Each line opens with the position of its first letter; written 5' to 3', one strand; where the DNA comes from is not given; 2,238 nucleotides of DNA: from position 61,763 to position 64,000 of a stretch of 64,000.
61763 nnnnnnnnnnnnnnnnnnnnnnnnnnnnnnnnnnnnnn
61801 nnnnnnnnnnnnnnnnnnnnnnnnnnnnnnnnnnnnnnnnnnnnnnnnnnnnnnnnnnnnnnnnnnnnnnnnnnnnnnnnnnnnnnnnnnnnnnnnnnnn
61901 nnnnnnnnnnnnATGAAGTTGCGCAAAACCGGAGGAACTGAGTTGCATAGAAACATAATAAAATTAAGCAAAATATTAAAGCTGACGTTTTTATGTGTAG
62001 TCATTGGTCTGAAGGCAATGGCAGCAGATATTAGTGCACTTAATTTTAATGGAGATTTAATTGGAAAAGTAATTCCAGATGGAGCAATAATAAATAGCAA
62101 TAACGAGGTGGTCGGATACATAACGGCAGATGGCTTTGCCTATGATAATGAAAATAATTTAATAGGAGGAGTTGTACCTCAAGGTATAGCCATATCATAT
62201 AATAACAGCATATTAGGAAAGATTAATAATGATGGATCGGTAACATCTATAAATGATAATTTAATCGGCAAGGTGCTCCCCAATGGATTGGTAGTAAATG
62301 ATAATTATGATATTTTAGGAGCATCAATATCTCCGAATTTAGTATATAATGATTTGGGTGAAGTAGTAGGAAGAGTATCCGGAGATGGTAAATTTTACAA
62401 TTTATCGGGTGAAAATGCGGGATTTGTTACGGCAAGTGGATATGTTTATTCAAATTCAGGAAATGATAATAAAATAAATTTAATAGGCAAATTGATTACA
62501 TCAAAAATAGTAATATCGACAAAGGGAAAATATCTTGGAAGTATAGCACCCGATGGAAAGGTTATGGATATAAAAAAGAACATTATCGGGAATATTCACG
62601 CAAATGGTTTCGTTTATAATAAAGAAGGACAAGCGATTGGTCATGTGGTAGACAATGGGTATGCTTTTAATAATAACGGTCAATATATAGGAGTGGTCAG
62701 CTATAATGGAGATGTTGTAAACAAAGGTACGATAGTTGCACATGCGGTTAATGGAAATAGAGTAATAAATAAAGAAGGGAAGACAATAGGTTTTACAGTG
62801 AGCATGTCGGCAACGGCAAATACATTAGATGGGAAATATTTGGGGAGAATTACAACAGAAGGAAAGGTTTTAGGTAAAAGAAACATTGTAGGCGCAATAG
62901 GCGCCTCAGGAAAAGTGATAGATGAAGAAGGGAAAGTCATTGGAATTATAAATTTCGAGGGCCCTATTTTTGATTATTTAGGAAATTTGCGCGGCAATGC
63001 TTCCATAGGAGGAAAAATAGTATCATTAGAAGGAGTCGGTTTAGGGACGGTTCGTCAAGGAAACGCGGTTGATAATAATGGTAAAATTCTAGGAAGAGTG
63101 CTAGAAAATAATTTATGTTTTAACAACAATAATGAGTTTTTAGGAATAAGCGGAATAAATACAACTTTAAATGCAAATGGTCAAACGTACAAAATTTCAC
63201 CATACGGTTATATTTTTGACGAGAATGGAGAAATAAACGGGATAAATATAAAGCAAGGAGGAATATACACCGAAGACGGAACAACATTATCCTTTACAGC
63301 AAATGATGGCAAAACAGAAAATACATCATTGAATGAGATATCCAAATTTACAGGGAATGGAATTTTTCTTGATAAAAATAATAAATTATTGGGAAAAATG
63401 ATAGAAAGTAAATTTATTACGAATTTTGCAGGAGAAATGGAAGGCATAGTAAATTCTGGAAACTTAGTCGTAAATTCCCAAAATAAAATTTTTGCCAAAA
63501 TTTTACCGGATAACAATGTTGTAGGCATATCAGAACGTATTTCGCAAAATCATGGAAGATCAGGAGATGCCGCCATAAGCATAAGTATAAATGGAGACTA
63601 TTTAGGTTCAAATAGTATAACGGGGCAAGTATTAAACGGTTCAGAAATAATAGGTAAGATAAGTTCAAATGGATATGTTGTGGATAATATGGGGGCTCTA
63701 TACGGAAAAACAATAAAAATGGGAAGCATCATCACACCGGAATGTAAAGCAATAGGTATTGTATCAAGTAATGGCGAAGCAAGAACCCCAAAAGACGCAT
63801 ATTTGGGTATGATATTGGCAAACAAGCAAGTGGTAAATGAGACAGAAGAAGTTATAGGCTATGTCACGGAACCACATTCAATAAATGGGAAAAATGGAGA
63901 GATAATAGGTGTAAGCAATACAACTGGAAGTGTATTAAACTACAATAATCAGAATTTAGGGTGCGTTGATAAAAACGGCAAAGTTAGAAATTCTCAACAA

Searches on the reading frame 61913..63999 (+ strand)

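Call 37: search_protein_families(library=pfam, proteins=[window:61913-63999:+], max_evalue=0.01)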
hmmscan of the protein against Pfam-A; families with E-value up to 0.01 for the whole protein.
window:61913-63999:+ (695 aa): 3 families
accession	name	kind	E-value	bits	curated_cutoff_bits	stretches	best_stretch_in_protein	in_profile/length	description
PF21785.3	Bflower_2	-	5.4e-37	126.5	38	6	192-297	13-98/112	5-fold beta-flower protein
PF21784.3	Bflower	-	1.6e-10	41.8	25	0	234-300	3-68/116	4-fold beta flower protein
PF12396.14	DUF3659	-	1.2e-05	25.5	24.8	0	377-400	6-29/61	Protein of unknown function (DUF3659)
